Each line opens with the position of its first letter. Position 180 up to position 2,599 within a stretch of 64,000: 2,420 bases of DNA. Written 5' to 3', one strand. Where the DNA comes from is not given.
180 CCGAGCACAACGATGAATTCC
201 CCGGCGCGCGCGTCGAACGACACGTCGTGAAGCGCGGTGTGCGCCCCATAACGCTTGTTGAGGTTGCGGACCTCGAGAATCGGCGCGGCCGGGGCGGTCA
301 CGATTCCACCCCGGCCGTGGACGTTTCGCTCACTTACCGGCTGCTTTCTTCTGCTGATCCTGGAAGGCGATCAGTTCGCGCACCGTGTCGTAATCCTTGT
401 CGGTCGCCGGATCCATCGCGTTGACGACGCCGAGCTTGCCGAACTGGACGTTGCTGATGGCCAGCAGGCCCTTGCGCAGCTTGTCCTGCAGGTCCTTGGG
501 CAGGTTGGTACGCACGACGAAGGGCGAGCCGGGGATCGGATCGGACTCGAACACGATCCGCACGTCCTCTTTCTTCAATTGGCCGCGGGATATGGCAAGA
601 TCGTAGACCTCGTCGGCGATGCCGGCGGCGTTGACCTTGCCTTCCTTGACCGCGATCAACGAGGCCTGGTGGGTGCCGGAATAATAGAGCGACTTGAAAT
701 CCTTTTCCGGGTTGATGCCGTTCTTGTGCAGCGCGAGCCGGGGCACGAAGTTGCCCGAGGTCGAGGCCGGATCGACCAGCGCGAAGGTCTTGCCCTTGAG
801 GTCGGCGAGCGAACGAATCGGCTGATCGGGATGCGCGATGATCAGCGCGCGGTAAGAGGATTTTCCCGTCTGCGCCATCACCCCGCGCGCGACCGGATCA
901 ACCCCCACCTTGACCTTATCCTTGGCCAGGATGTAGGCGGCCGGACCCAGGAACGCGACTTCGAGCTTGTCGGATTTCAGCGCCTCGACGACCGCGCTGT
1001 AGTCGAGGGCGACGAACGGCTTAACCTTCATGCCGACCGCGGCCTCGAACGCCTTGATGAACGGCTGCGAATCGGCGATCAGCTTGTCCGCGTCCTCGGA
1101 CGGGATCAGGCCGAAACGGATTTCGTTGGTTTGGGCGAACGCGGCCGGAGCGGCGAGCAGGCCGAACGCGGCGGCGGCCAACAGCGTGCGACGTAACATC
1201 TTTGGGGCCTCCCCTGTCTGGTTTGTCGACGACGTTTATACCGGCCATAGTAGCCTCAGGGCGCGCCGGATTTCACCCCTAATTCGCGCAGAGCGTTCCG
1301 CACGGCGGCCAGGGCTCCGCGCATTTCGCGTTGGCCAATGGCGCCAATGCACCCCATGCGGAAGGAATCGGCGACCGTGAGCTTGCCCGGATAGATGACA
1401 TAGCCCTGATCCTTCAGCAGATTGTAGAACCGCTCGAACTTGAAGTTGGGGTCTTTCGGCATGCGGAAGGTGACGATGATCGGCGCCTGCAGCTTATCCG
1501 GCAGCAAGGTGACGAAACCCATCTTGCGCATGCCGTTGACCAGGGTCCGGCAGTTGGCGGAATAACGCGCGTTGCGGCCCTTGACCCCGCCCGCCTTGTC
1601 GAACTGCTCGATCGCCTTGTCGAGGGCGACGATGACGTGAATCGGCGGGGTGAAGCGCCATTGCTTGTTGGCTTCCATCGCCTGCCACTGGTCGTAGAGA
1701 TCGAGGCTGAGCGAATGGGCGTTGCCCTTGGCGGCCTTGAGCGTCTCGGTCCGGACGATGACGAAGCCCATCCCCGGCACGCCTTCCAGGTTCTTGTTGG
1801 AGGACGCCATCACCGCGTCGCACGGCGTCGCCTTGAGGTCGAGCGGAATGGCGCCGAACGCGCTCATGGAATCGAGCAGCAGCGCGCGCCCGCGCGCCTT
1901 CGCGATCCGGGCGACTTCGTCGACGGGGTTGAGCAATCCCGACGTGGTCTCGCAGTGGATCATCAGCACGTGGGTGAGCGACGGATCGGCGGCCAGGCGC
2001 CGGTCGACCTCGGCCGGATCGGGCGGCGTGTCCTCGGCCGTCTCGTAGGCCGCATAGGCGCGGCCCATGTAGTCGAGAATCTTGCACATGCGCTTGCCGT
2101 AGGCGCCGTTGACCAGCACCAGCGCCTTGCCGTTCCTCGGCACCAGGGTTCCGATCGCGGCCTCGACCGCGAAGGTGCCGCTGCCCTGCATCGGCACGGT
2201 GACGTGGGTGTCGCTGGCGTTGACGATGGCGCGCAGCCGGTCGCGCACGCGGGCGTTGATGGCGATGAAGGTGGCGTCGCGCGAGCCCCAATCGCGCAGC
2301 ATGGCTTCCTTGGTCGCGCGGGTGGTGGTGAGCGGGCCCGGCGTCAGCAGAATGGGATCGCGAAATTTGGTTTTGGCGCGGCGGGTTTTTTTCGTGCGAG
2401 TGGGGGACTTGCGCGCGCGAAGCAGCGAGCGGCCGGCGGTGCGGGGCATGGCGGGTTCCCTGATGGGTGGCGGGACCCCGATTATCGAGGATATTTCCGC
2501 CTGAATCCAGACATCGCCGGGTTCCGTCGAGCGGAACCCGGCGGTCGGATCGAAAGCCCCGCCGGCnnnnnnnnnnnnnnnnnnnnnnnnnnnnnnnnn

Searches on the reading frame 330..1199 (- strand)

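Call 3: search_protein_families(library=pfam, proteins=[window:330-1199:-], max_evalue=0.01)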
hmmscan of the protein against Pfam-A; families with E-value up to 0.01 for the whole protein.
window:330-1199:- (289 aa): 3 families
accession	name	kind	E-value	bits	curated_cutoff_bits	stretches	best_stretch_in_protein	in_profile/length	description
PF12974.12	Phosphonate-bd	-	1.5e-64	218.1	27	1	29-250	1-218/242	ABC transporter, phosphonate, periplasmic substrate-binding protein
PF09084.16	NMT1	-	3.6e-05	24.2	20.5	1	119-243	76-197/216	NMT1/THI5 like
PF16868.10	NMT1_3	-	0.0054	16.8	27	0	120-196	95-168/289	NMT1-like family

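Call 4: search_protein_families(library=ncbifam, proteins=[window:330-1199:-], max_evalue=0.01)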
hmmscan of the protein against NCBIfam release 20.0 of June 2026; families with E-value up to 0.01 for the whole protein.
window:330-1199:- (289 aa): 8 families
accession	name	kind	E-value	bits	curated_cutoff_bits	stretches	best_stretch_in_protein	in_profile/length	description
TIGR03431.1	PhnD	equivalog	3.2e-74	249.9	261.1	1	1-281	1-287/288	phosphonate ABC transporter substrate-binding protein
TIGR01098.1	3A0109s03R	subfamily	3.3e-70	236.5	112.05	1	7-246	12-251/253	phosphate/phosphite/phosphonate ABC transporter substrate-binding protein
TIGR04553.1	ABC_peri_selen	hypoth_equivalog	1.5e-35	122.9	250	1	28-251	3-228/266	putative selenate ABC transporter substrate-binding protein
TIGR01728.1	SsuA_fam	subfamily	2.5e-11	43.4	163.5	1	46-207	22-169/290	aliphatic sulfonate ABC transporter substrate-binding protein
NF040750.1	tetrathio_HK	equivalog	6.2e-08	31.6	750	1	44-218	24-199/555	tetrathionate respiration histidine kinase TtrS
NF008588.0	PRK11553.1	subfamily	1.7e-06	27.2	299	1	71-209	70-197/319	aliphatic sulfonate ABC transporter substrate-binding protein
NF049985.1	SBP_like_Rv1680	exception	5.2e-06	26.3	400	1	66-249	39-226/268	Rv1680 family SBP-like protein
TIGR02122.1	TRAP_TAXI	subfamily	0.0002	20.4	84.35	1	72-192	76-194/320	TAXI family TRAP transporter solute-binding subunit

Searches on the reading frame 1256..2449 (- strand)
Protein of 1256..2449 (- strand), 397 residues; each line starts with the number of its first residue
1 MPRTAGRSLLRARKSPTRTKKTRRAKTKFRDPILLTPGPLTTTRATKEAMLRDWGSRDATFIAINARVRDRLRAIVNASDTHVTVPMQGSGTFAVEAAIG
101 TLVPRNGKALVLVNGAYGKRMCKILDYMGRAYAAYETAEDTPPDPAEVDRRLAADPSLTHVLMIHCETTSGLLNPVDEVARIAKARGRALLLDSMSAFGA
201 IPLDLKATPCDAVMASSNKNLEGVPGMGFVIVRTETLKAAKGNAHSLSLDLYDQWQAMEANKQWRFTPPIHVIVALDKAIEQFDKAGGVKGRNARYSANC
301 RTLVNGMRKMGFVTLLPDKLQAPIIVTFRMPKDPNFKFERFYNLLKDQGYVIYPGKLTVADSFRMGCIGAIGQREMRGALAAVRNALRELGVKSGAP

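Call 3: search_protein_families(library=pfam, proteins=[window:1256-2449:-], max_evalue=0.01)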
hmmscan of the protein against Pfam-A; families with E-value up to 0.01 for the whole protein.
window:1256-2449:- (397 aa): 1 family
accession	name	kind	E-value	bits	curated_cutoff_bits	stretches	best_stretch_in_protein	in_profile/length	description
PF00266.25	Aminotran_5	-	2.3e-22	79.9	21.5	1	54-349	34-332/371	Aminotransferase class-V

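Call 4: search_protein_families(library=ncbifam, proteins=[window:1256-2449:-], max_evalue=0.01)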
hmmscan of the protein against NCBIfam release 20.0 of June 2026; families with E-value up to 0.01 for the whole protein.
window:1256-2449:- (397 aa): 22 families
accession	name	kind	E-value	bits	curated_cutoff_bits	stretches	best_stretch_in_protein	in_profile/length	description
NF010006.0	PRK13479.1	equivalog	6.1e-163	542.2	296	1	30-393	4-367/369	2-aminoethylphosphonate--pyruvate transaminase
TIGR02326.1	transamin_PhnW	equivalog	9.5e-146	485.5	400.8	1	30-388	2-361/363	2-aminoethylphosphonate--pyruvate transaminase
TIGR03301.1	PhnW-AepZ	equivalog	2.2e-140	468.1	360.8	1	33-386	1-354/355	2-aminoethylphosphonate aminotransferase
NF046070.1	PyrdoxPyrvTramin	equivalog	2.5e-37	128.6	600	1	32-390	6-367/369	pyridoxamine--pyruvate transaminase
NF045640.1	AspGlyoxATaseBhcA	equivalog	5.5e-18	65.1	650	1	35-392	8-369/395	L-aspartate--glyoxylate aminotransferase BhcA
NF003764.0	PRK05355.1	equivalog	2e-12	46.8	253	1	56-312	41-280/357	3-phosphoserine/phosphohydroxythreonine transaminase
TIGR01364.1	serC_1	equivalog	3.1e-12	46.1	443.6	1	57-310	39-279/358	phosphoserine transaminase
TIGR04343.1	egtE_PLP_lyase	equivalog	4.5e-12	45.5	400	1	69-303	60-286/370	ergothioneine biosynthesis PLP-dependent enzyme EgtE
TIGR01977.1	am_tr_V_EF2568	hypoth_equivalog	1.2e-09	37.6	377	1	139-319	121-298/376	cysteine desulfurase family protein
TIGR03402.1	FeS_nifS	equivalog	2.6e-08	33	530.75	1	67-236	46-214/379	cysteine desulfurase NifS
TIGR01979.1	sufS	subfamily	1.3e-07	30.8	475.1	1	161-316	163-320/403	SufS family cysteine desulfurase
NF040779.1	Sec_lyase_SclA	exception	2e-06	27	525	1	154-235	133-214/378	selenocysteine lyase SclA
TIGR03403.1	nifS_epsilon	equivalog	1.6e-05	24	587.7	1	122-234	107-216/382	NifS family cysteine desulfurase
TIGR01976.1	am_tr_V_VC1184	hypoth_equivalog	2.2e-05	23.9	352.35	1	169-245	170-244/401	cysteine desulfurase-like protein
NF006791.0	PRK09295.1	equivalog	2.3e-05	23.7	661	1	163-287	170-298/406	cysteine desulfurase SufS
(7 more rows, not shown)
